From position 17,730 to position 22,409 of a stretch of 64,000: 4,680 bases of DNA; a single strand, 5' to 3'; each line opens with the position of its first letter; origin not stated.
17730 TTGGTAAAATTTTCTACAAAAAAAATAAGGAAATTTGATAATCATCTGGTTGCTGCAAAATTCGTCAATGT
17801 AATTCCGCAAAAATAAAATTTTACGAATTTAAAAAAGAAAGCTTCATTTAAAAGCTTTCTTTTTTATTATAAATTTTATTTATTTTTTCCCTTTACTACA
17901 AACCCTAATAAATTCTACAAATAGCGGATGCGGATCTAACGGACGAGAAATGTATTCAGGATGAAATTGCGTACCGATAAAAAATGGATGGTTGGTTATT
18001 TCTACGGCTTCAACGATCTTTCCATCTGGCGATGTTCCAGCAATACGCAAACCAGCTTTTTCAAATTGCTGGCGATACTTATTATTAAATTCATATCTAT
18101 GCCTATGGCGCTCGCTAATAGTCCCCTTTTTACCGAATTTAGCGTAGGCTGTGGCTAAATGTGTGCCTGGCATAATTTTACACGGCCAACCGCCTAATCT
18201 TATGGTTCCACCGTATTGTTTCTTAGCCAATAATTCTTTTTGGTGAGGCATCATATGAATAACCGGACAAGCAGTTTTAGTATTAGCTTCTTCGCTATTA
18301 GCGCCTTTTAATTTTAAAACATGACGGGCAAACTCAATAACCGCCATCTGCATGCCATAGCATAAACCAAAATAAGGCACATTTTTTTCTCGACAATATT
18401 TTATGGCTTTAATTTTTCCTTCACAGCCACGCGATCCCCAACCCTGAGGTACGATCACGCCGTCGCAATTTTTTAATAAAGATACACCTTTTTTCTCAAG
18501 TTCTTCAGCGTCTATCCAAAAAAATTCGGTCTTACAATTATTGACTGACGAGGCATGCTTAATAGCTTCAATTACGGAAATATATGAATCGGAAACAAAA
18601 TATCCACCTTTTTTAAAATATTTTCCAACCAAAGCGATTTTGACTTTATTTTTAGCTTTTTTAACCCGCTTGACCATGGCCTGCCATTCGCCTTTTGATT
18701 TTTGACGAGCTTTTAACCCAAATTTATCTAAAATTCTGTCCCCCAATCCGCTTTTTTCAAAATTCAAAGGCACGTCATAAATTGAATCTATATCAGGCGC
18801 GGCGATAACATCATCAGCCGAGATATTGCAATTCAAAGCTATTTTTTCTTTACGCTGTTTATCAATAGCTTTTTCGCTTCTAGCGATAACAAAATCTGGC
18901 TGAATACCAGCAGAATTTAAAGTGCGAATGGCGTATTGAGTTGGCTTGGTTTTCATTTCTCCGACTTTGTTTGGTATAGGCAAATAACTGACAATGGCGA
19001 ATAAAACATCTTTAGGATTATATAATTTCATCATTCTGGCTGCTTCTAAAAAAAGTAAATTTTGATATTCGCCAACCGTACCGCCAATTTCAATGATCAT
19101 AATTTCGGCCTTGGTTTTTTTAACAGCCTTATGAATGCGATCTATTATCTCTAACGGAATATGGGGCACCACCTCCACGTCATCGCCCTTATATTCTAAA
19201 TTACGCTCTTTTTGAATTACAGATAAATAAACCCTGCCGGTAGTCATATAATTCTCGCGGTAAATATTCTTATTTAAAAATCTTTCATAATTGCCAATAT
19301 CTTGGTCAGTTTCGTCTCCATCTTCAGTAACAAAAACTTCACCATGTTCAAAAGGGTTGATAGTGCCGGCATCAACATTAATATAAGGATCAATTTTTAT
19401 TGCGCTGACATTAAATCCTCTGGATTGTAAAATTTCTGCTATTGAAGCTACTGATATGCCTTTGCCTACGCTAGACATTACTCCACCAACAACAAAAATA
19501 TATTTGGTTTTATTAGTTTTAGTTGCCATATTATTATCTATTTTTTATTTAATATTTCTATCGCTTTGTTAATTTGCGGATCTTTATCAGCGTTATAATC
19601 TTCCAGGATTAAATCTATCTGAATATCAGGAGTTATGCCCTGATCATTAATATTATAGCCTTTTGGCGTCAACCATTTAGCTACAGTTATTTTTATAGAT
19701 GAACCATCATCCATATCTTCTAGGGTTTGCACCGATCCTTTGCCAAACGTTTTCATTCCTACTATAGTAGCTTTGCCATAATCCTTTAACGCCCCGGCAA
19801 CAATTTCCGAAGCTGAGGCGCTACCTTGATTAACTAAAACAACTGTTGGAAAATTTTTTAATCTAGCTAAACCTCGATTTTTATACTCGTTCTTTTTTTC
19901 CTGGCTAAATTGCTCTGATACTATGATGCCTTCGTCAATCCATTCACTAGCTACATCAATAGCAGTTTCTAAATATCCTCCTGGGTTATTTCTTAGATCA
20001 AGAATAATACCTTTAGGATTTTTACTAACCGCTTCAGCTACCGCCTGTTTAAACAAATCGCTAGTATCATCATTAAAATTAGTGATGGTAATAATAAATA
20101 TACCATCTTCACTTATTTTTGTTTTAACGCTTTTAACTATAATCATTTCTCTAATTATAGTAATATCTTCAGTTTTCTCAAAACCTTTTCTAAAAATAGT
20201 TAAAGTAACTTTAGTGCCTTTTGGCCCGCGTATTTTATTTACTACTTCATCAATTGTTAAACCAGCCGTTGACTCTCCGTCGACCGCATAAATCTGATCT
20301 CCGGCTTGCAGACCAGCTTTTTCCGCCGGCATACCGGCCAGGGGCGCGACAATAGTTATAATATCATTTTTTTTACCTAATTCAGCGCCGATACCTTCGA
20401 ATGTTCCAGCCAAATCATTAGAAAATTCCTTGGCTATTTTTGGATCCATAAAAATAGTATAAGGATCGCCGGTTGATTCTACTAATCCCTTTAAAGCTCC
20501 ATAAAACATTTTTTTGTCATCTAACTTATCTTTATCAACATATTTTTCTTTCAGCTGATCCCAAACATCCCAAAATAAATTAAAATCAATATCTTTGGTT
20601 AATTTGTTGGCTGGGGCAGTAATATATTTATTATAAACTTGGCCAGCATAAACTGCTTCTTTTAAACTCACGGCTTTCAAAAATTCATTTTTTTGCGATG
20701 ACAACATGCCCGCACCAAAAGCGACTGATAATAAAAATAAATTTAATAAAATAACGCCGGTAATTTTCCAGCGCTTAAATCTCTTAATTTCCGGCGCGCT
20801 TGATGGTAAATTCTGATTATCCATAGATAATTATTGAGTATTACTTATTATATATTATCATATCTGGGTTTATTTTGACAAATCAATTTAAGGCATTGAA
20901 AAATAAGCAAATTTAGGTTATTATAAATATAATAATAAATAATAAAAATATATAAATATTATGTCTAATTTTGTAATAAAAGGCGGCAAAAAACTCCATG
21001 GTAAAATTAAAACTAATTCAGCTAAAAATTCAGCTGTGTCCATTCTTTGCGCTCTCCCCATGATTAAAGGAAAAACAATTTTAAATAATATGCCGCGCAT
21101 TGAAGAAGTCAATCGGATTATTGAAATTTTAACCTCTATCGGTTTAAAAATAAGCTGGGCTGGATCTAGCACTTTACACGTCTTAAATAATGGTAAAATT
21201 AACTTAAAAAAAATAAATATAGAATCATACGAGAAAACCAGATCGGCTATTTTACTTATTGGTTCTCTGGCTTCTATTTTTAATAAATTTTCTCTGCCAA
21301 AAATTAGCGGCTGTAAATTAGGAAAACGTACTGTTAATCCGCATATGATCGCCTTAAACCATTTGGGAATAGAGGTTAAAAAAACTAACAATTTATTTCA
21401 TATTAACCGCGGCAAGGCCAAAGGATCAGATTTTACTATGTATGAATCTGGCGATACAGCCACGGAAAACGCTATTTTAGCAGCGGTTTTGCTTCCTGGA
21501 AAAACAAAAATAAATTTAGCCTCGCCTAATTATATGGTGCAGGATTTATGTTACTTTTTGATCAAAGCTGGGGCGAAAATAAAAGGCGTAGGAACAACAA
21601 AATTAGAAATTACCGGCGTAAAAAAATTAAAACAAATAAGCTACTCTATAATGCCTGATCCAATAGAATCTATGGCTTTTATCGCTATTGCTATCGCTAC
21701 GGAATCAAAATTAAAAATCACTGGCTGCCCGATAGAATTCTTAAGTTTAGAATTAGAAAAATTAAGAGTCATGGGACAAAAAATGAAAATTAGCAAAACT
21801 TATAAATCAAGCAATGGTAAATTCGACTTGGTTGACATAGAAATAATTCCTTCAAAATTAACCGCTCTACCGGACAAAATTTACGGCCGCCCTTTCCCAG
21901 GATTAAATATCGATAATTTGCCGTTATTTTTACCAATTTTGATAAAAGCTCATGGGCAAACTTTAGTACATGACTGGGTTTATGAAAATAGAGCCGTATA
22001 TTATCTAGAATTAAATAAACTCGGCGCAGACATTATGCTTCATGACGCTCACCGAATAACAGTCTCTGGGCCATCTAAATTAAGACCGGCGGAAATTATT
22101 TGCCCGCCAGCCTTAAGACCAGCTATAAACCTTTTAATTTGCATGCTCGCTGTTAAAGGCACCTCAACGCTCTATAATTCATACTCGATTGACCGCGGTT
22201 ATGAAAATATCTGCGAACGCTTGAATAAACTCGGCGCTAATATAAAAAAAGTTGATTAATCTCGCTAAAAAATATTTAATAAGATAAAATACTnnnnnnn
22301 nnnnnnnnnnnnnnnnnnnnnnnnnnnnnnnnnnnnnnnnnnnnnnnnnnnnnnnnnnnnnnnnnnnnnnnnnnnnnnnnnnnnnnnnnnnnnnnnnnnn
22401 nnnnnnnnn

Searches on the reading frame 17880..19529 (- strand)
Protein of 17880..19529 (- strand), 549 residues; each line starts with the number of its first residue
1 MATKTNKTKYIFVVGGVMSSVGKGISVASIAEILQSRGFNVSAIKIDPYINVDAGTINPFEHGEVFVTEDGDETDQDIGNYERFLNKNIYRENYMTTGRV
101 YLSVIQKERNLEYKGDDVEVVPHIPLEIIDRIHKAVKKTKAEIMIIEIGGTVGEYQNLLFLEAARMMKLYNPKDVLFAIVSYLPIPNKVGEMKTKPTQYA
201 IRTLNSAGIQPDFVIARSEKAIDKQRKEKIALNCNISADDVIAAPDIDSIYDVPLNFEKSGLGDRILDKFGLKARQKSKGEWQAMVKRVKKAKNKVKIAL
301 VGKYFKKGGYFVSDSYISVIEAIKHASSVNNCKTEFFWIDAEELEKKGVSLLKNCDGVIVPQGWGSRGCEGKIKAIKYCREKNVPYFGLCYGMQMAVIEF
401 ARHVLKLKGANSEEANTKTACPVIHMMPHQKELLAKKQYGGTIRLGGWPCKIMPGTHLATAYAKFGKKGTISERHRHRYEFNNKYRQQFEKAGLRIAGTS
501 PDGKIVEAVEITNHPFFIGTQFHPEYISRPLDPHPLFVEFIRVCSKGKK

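Call 68: search_protein_families(library=pfam, proteins=[window:17880-19529:-], max_evalue=0.0001)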
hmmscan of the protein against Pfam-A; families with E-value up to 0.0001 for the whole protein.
window:17880-19529:- (549 aa): 3 families
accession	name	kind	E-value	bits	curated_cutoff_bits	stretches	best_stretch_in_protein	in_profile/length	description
PF06418.20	CTP_synth_N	-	1.3e-103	346.5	26.1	1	9-272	1-265/265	CTP synthase N-terminus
PF00117.34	GATase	-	4.7e-40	137.7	22.8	1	312-542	2-189/190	Glutamine amidotransferase class-I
PF07722.19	Peptidase_C26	-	5.8e-08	33.2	20.5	1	374-525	96-219/219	Peptidase C26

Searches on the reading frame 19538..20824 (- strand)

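Call 18: search_protein_families(library=pfam, proteins=[window:19538-20824:-], max_evalue=0.001)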
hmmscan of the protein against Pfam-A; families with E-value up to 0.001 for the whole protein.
window:19538-20824:- (428 aa): 5 families
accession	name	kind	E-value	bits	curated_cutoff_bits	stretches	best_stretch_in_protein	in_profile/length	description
PF03572.23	Peptidase_S41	-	4.3e-52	176.5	24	1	244-403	4-165/165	Peptidase family S41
PF17820.7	PDZ_6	-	7.5e-15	54.9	27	1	158-210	2-52/54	PDZ domain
PF00595.29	PDZ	-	3.5e-12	47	23.2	1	144-210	11-80/81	PDZ domain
PF13180.12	PDZ_2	-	3.2e-08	34.2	27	1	145-222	3-79/80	PDZ domain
PF22694.1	CtpB_N-like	-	1.3e-06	29.2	27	1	79-128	36-83/85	Activating protease CtpB N-terminal domain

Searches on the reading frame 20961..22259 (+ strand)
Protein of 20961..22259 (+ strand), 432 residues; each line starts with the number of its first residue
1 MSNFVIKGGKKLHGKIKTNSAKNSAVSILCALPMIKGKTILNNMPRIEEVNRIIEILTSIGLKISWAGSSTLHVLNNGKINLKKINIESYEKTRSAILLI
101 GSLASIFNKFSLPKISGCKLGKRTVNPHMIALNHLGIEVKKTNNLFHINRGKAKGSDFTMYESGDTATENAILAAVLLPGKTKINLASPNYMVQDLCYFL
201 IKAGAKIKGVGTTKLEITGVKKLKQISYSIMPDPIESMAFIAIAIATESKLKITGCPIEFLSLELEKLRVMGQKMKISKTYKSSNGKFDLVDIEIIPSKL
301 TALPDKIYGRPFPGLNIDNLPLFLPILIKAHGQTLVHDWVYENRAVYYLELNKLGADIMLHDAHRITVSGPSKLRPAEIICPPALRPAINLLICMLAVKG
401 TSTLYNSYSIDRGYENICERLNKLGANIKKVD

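Call 18: search_protein_families(library=pfam, proteins=[window:20961-22259:+], max_evalue=0.001)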
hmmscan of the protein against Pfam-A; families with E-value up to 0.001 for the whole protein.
window:20961-22259:+ (432 aa): 1 family
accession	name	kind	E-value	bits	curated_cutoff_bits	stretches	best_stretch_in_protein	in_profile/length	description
PF00275.25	EPSP_synthase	-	5.4e-44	151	22.8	1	7-421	2-417/417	EPSP synthase (3-phosphoshikimate 1-carboxyvinyltransferase)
